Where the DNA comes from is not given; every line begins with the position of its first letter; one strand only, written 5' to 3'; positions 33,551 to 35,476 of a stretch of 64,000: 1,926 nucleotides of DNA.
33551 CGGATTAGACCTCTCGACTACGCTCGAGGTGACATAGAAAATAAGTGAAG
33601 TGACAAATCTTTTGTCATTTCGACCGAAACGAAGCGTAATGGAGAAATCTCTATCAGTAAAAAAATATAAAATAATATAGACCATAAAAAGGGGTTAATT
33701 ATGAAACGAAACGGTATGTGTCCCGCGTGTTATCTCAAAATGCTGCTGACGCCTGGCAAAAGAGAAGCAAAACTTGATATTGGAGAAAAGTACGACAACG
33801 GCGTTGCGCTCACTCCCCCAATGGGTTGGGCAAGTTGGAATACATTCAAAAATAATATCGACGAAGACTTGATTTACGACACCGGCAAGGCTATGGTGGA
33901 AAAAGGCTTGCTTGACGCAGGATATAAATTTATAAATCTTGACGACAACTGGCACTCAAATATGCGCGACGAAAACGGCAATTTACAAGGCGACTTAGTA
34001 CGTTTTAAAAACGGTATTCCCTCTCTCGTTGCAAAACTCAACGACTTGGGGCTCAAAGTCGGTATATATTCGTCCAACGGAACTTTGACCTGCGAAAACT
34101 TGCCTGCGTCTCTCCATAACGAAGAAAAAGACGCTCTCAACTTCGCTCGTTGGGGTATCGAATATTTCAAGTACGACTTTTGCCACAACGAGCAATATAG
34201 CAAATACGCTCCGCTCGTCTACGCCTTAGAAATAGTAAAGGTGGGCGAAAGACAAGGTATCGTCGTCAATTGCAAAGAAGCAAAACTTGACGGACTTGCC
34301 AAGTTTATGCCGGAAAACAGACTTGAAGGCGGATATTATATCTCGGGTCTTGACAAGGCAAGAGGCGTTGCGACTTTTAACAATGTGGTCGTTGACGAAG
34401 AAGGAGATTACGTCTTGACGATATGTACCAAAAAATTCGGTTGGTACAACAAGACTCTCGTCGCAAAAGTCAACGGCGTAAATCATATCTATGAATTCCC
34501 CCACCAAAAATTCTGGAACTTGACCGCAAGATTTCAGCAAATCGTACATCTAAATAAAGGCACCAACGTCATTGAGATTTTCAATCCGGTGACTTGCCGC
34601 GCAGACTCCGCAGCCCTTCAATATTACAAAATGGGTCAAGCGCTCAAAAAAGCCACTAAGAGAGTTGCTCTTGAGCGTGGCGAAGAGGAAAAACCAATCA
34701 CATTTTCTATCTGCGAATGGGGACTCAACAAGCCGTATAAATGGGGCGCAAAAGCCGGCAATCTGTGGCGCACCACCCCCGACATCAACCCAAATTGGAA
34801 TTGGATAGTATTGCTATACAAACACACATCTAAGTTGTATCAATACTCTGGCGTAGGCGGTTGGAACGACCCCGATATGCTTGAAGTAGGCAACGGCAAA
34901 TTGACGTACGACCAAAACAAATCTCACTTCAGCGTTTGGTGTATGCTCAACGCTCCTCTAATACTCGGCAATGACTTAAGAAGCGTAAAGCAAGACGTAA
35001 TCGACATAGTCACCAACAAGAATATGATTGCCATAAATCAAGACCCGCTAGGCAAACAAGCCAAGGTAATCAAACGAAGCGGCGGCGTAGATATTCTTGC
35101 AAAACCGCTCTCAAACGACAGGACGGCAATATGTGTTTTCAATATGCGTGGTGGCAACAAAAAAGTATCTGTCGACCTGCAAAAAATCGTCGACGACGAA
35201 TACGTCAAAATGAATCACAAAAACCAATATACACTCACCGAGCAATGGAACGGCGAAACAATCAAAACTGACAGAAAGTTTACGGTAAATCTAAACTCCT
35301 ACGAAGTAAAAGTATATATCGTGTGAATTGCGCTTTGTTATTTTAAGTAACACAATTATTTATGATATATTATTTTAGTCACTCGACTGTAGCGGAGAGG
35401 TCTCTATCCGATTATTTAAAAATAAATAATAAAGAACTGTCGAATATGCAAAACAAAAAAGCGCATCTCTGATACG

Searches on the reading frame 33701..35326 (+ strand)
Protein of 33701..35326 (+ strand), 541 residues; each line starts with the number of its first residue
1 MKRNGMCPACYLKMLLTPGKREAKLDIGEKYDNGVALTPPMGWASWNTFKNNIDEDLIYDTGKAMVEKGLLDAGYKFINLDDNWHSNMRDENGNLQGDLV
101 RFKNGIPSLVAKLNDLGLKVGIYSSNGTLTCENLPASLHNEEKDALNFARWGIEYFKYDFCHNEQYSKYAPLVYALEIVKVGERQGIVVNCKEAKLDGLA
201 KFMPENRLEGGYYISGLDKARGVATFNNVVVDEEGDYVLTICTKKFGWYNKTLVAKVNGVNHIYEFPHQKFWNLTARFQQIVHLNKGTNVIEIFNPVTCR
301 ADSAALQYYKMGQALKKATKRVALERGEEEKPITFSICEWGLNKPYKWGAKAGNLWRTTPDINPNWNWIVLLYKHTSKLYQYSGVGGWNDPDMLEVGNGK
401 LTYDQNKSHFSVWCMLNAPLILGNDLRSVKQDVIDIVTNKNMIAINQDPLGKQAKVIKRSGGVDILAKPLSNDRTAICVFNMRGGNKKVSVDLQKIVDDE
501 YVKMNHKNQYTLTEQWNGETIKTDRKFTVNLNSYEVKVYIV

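Call 15: search_protein_families(library=pfam, proteins=[window:33701-35326:+])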
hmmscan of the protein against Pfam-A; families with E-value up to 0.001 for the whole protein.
window:33701-35326:+ (541 aa): 2 families
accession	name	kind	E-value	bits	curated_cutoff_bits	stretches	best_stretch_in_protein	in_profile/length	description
PF16499.11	Melibiase_2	-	4.6e-56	190.6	23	2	38-174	1-151/284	Alpha galactosidase A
PF17801.7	Melibiase_C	-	1.1e-10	41.9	22.9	1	461-540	2-70/71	Alpha galactosidase C-terminal beta sandwich domain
